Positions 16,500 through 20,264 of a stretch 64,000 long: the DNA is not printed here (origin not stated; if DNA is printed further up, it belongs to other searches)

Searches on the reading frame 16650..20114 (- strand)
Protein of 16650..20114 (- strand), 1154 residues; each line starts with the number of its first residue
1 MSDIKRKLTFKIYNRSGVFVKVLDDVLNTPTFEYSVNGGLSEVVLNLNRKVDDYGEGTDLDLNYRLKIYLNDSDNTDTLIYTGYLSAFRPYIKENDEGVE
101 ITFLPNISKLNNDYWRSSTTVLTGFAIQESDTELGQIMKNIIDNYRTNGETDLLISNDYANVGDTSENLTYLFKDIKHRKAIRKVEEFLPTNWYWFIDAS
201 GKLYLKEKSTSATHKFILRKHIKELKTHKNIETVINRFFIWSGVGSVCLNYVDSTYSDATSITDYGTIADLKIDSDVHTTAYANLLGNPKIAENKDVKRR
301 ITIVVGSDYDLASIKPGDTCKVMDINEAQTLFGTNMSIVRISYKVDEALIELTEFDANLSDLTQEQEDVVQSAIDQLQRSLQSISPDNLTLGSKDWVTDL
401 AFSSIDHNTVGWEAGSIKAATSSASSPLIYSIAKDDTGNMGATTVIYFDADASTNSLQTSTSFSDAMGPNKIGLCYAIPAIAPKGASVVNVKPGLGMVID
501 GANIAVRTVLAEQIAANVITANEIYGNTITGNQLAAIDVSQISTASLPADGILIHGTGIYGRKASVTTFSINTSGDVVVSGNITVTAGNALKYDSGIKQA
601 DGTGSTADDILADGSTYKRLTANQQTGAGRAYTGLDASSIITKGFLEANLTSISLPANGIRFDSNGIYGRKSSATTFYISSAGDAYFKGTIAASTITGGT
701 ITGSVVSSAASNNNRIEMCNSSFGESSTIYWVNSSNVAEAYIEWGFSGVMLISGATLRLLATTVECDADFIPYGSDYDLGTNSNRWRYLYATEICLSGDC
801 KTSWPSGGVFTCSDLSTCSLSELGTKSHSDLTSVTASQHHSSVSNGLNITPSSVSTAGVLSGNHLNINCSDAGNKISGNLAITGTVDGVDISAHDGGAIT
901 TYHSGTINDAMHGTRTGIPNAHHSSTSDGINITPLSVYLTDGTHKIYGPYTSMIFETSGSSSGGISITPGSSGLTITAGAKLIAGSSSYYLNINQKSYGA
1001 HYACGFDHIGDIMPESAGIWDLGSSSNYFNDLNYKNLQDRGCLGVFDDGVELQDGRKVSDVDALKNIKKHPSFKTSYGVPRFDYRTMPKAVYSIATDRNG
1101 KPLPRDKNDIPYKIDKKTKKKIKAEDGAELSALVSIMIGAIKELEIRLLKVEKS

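Call 48: search_protein_families(library=phrogs, proteins=[window:16650-20114:-], max_evalue=0.001)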
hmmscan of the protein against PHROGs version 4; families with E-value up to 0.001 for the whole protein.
window:16650-20114:- (1154 aa): 1 family
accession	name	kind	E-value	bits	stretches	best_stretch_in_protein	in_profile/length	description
phrog_6185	-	unknown function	3e-05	23.6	1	175-304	295-424/647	-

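Call 101: search_protein_families(library=pfam, proteins=[window:16650-20114:-], max_evalue=0.001)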
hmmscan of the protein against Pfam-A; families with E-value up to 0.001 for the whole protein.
window:16650-20114:- (1154 aa): 0 families
